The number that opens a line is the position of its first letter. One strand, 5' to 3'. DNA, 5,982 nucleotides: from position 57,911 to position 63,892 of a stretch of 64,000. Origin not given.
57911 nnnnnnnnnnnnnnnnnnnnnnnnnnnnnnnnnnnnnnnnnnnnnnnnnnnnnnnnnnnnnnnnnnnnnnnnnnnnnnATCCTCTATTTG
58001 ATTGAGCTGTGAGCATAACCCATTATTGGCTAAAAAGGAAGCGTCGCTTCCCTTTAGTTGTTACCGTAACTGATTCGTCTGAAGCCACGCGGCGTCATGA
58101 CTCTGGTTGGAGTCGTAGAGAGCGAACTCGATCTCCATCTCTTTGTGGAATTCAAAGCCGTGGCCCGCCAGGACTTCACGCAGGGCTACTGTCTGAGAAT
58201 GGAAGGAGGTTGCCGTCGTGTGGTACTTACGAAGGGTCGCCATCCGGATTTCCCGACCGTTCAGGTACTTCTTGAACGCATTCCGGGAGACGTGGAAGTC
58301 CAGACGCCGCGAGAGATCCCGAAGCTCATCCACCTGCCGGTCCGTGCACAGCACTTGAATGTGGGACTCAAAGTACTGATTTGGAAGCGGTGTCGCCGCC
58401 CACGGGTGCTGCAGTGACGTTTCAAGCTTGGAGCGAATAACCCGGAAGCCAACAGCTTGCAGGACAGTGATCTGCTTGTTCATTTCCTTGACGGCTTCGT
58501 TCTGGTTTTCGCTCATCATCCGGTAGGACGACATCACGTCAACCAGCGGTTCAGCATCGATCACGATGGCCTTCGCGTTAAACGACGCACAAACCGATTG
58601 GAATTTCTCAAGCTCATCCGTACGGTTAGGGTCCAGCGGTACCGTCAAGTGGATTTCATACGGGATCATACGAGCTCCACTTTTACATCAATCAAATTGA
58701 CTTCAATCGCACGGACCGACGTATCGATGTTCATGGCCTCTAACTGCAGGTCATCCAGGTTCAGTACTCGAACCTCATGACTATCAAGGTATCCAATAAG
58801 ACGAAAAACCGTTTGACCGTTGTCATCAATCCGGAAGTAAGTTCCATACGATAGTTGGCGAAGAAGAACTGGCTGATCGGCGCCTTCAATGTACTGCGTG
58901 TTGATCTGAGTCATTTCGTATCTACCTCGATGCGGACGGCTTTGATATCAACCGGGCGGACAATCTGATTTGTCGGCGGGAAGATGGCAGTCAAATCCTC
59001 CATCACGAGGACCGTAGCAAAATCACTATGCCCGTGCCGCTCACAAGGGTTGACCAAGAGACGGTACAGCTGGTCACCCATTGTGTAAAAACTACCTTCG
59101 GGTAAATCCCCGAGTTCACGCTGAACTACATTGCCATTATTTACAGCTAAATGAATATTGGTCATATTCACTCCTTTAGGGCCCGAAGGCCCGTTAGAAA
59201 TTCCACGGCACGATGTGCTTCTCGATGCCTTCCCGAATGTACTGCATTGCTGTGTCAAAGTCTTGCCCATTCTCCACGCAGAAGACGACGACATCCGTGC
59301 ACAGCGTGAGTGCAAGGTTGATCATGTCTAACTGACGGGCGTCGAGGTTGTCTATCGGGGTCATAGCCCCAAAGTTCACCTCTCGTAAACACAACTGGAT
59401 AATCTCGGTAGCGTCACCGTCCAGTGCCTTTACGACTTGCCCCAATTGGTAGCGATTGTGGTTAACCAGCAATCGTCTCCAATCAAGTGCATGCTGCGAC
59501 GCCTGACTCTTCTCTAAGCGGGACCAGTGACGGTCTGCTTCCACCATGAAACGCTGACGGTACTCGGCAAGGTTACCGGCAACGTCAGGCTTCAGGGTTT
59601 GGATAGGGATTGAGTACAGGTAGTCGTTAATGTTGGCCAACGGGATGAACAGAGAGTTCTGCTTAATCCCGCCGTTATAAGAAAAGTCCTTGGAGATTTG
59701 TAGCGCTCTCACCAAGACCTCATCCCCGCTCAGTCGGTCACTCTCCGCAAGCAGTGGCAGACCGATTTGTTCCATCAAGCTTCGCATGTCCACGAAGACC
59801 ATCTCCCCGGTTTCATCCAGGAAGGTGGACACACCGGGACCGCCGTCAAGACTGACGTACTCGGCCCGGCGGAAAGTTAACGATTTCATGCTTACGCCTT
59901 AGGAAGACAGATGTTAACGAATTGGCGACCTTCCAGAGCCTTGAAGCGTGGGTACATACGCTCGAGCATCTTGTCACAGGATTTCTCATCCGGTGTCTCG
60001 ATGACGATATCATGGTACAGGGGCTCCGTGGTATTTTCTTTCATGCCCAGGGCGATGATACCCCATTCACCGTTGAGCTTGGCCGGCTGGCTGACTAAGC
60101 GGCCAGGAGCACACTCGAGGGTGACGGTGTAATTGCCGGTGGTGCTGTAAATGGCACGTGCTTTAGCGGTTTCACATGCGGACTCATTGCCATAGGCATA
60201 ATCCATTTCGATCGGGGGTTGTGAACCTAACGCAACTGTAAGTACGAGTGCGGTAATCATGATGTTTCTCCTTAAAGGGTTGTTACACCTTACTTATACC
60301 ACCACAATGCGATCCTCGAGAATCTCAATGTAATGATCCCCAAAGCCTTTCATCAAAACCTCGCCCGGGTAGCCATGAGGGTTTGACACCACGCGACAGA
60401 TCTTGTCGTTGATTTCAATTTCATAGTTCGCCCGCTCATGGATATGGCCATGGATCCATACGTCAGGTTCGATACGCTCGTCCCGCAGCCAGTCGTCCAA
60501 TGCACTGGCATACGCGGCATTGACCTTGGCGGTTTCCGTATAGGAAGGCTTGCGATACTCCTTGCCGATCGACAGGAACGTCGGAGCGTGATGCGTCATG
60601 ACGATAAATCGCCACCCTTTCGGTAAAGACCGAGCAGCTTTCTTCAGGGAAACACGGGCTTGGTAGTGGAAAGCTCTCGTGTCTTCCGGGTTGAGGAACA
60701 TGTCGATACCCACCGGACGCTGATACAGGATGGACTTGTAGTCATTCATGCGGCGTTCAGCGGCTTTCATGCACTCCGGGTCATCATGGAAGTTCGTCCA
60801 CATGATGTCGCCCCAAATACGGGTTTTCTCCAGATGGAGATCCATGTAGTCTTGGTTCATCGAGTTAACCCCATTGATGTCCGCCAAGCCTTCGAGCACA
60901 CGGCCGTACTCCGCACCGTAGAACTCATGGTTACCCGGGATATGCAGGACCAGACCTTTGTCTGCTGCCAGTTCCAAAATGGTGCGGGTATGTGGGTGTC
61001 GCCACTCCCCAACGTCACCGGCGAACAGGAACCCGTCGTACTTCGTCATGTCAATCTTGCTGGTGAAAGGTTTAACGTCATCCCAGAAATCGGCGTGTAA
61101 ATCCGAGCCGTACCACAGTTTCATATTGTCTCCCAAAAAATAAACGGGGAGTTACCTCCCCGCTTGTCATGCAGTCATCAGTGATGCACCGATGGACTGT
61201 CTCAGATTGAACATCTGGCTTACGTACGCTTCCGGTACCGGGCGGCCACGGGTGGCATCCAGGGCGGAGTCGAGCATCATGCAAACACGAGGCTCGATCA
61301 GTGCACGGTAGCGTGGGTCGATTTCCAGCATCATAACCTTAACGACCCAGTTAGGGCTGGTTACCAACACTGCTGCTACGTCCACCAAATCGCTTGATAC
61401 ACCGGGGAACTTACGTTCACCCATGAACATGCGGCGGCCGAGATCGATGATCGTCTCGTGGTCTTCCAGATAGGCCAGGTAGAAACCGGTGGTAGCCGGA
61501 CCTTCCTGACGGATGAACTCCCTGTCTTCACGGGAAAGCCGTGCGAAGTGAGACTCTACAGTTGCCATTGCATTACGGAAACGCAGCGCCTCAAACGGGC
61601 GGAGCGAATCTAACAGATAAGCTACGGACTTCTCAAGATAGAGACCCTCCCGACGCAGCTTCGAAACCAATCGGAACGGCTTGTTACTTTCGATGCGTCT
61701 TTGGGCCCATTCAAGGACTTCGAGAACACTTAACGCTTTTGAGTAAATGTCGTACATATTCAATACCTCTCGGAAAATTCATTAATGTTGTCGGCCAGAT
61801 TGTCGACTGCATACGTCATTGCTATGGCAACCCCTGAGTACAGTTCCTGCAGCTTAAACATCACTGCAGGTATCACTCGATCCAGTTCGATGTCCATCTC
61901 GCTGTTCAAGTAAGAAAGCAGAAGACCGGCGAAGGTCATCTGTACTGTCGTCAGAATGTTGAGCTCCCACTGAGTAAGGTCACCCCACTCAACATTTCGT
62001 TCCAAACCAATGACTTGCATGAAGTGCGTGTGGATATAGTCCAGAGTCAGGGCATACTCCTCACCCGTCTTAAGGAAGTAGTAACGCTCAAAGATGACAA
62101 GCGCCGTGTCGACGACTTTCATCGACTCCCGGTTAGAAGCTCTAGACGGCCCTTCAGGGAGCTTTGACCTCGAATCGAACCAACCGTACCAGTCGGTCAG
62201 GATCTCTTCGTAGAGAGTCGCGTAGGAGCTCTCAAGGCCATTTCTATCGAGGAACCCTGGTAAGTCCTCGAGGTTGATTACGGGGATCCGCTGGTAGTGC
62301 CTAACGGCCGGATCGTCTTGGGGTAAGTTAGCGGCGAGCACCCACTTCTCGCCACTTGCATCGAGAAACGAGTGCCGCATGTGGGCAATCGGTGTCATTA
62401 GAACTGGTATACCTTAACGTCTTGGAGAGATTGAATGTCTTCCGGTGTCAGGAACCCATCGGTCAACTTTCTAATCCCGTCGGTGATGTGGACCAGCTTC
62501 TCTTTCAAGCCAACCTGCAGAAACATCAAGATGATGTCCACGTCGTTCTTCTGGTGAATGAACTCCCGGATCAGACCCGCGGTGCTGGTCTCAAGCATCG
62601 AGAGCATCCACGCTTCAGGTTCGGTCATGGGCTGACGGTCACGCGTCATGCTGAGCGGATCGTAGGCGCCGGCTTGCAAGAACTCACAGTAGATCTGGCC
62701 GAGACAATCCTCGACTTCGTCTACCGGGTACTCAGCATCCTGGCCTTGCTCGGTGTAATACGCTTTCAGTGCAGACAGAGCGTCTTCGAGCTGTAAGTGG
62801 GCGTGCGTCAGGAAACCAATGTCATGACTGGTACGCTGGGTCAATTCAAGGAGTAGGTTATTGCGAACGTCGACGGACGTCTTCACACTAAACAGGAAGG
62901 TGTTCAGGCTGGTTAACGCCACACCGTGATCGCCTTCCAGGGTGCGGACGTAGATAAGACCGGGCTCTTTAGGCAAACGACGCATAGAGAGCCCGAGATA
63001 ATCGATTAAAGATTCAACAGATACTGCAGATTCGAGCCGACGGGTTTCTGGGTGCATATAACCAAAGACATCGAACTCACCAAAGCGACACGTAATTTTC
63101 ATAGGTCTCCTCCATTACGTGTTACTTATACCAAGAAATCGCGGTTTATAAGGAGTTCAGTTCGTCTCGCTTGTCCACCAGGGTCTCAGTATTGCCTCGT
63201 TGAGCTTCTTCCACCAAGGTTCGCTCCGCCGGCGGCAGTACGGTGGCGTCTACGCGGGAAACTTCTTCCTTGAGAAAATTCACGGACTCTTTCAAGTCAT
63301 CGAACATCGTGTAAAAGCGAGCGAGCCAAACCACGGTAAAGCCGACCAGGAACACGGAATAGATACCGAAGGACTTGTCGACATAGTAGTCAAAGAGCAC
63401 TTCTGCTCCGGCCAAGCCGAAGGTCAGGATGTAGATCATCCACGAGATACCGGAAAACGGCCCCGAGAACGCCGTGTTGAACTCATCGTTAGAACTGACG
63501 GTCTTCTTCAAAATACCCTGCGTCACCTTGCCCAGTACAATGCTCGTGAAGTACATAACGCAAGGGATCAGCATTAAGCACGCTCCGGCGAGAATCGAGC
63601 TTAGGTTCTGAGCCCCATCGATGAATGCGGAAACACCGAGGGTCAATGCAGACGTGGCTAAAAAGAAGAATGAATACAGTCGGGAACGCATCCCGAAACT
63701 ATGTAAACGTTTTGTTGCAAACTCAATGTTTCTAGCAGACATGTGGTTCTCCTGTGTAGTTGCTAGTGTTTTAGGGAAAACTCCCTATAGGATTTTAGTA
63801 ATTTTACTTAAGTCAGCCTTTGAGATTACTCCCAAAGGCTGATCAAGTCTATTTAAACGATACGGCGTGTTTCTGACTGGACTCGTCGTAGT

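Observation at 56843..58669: RNA repair cassette: RtcB ligase followed by a 2H phosphoesterase, in a tRNA-rich phage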

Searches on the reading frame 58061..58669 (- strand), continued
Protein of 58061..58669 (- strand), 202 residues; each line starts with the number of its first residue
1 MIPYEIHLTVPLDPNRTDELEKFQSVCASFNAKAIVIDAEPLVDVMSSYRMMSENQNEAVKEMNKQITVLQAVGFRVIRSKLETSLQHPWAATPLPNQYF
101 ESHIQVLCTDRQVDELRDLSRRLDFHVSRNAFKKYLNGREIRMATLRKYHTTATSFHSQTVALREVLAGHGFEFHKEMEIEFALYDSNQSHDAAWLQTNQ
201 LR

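Call 86: search_protein_families(library=pfam, proteins=[L056:2595-3341:-, L056:4103-4867:+, L056:4897-5247:+, L056:5244-6944:+, L056:866-2374:-, L054:3618-4739:+, L056:3432-4106:+], max_evalue=0.01)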
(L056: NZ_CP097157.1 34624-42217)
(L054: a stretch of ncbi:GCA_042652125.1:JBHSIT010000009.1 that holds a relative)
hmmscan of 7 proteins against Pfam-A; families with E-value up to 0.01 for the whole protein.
L056:2595-3341:- (248 aa): 1 family
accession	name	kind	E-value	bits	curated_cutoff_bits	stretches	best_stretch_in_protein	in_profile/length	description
PF09414.15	RNA_ligase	-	1.4e-16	61.6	27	1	46-205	2-171/171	RNA ligase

L056:4103-4867:+ (254 aa): 1 family
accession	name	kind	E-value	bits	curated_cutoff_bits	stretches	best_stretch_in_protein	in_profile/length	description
PF08843.17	AbiEii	-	4.1e-13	50.2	22.5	1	16-224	4-222/238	Nucleotidyl transferase AbiEii toxin, Type IV TA system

L056:4897-5247:+ (116 aa): 1 family
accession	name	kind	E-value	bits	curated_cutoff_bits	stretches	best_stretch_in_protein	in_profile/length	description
PF21866.1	DUF6915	-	6.3e-44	148.7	27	1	2-104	1-102/102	Domain of unknown function (DUF6915)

L056:5244-6944:+ (566 aa): 6 families
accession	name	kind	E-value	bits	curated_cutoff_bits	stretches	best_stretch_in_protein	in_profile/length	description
PF01816.23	LRV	-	1.2e-20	72.8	21.6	5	454-475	2-23/26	Leucine rich repeat variant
PF25591.1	LRV_2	-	6.5e-08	32.9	27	1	205-244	5-44/61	Leucine Rich Repeat Variant domain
PF02985.28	HEAT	-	4.6e-06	26.8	23.5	0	415-435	2-22/31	HEAT repeat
PF13646.12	HEAT_2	-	3.8e-05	24.3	27.7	0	415-460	33-84/88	HEAT repeats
PF09280.16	XPC-binding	-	0.00013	22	26.4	0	404-433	14-43/57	XPC-binding domain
PF10006.14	DUF2249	-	0.00035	20.8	29.5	0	406-437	29-60/70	Uncharacterized conserved protein (DUF2249)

L056:866-2374:- (502 aa): 3 families
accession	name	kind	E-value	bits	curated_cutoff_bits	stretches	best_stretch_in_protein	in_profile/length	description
PF13646.12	HEAT_2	-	1.2e-09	38.8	27.7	0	96-148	35-88/88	HEAT repeats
PF02985.28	HEAT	-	0.001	19.5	23.5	0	345-370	4-29/31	HEAT repeat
PF09941.14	DUF2173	-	0.0071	17.1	26.1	0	89-149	4-61/106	Uncharacterized conserved protein (DUF2173)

L054:3618-4739:+ (373 aa): 1 family
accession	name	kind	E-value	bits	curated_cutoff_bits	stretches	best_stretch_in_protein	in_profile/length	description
PF08843.17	AbiEii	-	1.4e-18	68.2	22.5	1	86-346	3-214/238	Nucleotidyl transferase AbiEii toxin, Type IV TA system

L056:3432-4106:+ (224 aa): 0 families

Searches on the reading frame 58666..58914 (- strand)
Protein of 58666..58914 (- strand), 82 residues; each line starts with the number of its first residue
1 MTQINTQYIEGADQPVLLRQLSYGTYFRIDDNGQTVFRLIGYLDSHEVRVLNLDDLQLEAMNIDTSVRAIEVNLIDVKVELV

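Call 3: search_protein_families(library=pfam, proteins=[window:58666-58914:-], max_evalue=0.1)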
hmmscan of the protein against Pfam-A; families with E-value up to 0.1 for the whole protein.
window:58666-58914:- (82 aa): 0 families

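Call 4: search_protein_families(library=phrogs, proteins=[window:58666-58914:-], max_evalue=0.01)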
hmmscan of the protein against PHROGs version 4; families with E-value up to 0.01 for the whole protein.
window:58666-58914:- (82 aa): 0 families

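Call 6: search_protein_families(library=ncbifam, proteins=[window:58666-58914:-], max_evalue=0.1)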
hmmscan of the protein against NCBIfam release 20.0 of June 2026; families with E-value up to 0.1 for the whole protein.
window:58666-58914:- (82 aa): 0 families

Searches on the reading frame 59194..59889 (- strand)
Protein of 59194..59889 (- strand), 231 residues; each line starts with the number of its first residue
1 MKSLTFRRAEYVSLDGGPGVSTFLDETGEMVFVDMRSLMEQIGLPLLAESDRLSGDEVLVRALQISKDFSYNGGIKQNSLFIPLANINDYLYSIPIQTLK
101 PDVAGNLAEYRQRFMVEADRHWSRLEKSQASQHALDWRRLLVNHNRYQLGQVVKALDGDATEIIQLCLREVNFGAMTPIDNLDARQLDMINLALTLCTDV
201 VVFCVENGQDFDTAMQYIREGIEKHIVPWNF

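Call 3: search_protein_families(library=pfam, proteins=[window:59194-59889:-], max_evalue=0.1)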
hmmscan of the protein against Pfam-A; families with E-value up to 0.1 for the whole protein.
window:59194-59889:- (231 aa): 1 family
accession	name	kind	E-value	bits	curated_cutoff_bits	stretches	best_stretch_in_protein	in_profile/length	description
PF10547.14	P22_AR_N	-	7.2e-06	26.6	30.7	1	25-113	14-100/115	P22_AR N-terminal domain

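Call 4: search_protein_families(library=phrogs, proteins=[window:59194-59889:-], max_evalue=0.01)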
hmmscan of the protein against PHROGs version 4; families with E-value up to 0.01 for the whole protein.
window:59194-59889:- (231 aa): 1 family
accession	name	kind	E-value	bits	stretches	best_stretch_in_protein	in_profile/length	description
phrog_524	-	transcription regulation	0.00044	21.3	1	30-111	27-106/317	anti-repressor Ant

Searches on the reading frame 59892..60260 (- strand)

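Call 3: search_protein_families(library=pfam, proteins=[window:59892-60260:-], max_evalue=0.1)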
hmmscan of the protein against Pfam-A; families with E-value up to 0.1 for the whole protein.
window:59892-60260:- (122 aa): 1 family
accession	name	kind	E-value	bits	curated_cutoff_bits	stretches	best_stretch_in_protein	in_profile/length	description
PF18911.6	PKD_4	-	0.034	14.6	27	1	16-49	34-67/85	PKD domain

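Call 4: search_protein_families(library=phrogs, proteins=[window:59892-60260:-], max_evalue=0.01)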
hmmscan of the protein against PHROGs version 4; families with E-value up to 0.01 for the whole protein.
window:59892-60260:- (122 aa): 0 families

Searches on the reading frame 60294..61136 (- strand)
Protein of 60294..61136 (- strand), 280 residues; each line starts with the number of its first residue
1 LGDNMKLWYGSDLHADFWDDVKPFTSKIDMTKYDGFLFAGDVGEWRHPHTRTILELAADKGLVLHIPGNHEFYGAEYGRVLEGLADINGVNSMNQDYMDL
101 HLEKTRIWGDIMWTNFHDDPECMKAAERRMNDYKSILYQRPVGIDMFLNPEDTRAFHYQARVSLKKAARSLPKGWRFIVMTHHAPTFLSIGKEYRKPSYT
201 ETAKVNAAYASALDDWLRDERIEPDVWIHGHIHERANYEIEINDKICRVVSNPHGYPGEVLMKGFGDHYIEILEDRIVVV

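Call 3: search_protein_families(library=pfam, proteins=[window:60294-61136:-], max_evalue=0.1)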
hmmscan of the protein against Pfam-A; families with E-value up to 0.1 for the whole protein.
window:60294-61136:- (280 aa): 3 families
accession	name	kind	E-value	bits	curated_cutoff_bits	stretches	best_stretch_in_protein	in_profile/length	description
PF00149.33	Metallophos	-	5.9e-11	43.6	21.5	1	6-234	2-190/191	Calcineurin-like phosphoesterase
PF12850.12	Metallophos_2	-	0.00015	22.3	27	0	178-246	84-127/154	Calcineurin-like phosphoesterase superfamily domain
PF18069.6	DR2241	-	0.063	13.6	26.4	0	95-182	3-89/111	DR2241 stabilising domain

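Call 4: search_protein_families(library=phrogs, proteins=[window:60294-61136:-], max_evalue=0.01)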
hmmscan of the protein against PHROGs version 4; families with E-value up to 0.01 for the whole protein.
window:60294-61136:- (280 aa): 2 families
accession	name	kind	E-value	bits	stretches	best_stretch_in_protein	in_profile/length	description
phrog_1649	-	other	3.5e-37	128.7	1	3-260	34-275/308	metallo-phosphoesterase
phrog_10128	-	unknown function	0.0078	17.4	0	200-244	27-71/122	-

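Call 6: search_protein_families(library=ncbifam, proteins=[window:60294-61136:-], max_evalue=0.1)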
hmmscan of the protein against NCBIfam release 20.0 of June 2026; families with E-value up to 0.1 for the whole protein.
window:60294-61136:- (280 aa): 1 family
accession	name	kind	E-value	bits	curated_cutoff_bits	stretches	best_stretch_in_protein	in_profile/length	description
NF053862.1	DS9_1_antiphage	equivalog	0.054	12.3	420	0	163-243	378-451/486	anti-phage phosphoesterase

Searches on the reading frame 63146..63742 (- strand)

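Call 17: search_protein_families(library=pfam, proteins=[window:63146-63742:-], max_evalue=0.01)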
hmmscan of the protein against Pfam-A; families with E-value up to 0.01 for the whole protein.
window:63146-63742:- (198 aa): 1 family
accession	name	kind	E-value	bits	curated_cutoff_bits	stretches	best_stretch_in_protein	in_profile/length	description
PF06738.18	ThrE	-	0.0036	17.2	26.3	1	11-68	144-205/241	Putative threonine/serine exporter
